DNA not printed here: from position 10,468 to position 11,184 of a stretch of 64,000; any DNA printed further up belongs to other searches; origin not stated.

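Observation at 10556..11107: Tiny secreted CxxCH protein with Asp-rich Ca-binding-like repeats, driven by a consensus promoter between engB and purA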

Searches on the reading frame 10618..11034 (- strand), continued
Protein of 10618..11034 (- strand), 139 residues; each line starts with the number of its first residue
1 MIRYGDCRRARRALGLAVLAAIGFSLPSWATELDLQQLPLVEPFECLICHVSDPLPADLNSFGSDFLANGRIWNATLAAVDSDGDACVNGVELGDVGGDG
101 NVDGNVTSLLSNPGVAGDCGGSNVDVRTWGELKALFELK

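Call 46: find_related_loci(query=A1, collection=genome_contigs, flank=2500)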
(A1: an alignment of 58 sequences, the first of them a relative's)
Query A1 (139 aa) in genome_contigs; peptide patterns used: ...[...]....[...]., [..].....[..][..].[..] (x = any residue, [..] = any of these).
146 stretches matched a pattern; 73 encode a relative of the query (tblastn E <= 1e-3); 73 distinct loci.
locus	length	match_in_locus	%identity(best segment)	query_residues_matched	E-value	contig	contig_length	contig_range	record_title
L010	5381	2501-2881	61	14-137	2e-48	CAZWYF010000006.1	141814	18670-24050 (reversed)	MAG TPA_asm: uncultured Fibrobacteraceae bacterium isolate SRP332253_co1_58 genome assembly, contig: NODE_70_length_1418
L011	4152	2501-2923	61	1-139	4e-48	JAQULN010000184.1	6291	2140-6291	MAG: Candidatus Krumholzibacteriia bacterium isolate STD1_131 NODE_43670_length_6291_cov_2.624594_Sandtown_D1, whole gen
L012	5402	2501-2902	59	7-139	2e-43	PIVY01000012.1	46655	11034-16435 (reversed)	MAG: bacterium isolate Glo_17 GloG15_CONTIG724, whole genome shotgun sequence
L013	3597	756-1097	62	27-137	4e-43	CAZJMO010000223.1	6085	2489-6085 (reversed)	MAG TPA_asm: uncultured Fibrobacteraceae bacterium isolate binchicken_co42_410 genome assembly, contig: NODE_24852_lengt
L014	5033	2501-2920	57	1-137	1e-40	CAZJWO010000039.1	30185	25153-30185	MAG TPA_asm: uncultured Fibrobacteraceae bacterium isolate binchicken_co43_63 genome assembly, contig: NODE_2440_length_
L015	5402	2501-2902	54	10-139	9e-40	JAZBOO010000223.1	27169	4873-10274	MAG: Candidatus Krumholzibacteriia bacterium isolate bin.63 k117_5461915, whole genome shotgun sequence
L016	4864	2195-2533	61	30-139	1e-38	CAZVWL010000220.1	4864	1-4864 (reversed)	MAG TPA_asm: uncultured Fibrobacteraceae bacterium isolate SRP093185_co1_110 genome assembly, contig: NODE_13192_length_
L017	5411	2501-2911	55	8-139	1e-38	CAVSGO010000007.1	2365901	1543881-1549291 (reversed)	MAG: uncultured bacterium isolate MFD05684.bin.1.263 genome assembly, contig: contig_7410, whole genome shotgun sequence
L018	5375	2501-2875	55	14-137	8e-38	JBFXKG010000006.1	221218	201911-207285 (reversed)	MAG: Candidatus Krumholzibacteriia bacterium isolate CA_2019_TPIn_7 NODE_200_length_221218_cov_7.099868_TPIn, whole geno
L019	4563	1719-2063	60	27-137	1e-37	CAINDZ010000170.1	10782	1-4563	uncultured bacterium isolate LaPlata-b_bin-2430 genome assembly, contig: bin-2430:170/790, whole genome shotgun sequence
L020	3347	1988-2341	57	24-137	5e-37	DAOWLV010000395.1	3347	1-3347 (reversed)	MAG TPA_asm: Candidatus Krumholzibacteriia bacterium isolate CSMAG_2985 CSMAG_2985_k141_602792_length_3347_cov_33.5989,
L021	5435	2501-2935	52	5-137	9e-37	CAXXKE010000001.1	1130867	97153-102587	MAG: Candidatus Krumholzibacteriia bacterium isolate 6e48df6a-8f97-42e3-8007-6ecbf69f3fc6 genome assembly, contig: conti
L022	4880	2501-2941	50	2-137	6e-37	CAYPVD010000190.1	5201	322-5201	MAG TPA_asm: uncultured Fibrobacteraceae bacterium isolate binchicken_co256_236 genome assembly, contig: NODE_50740_leng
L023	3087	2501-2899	53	9-137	1e-36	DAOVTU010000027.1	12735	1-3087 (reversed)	MAG TPA_asm: Candidatus Krumholzibacteriia bacterium isolate CSMAG_1661 CSMAG_1661_k141_1122431_length_12735_cov_11.3231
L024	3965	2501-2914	54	8-137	4e-36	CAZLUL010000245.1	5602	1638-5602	MAG TPA_asm: uncultured Fibrobacteraceae bacterium isolate SRP155585_co2_84 genome assembly, contig: NODE_14608_length_5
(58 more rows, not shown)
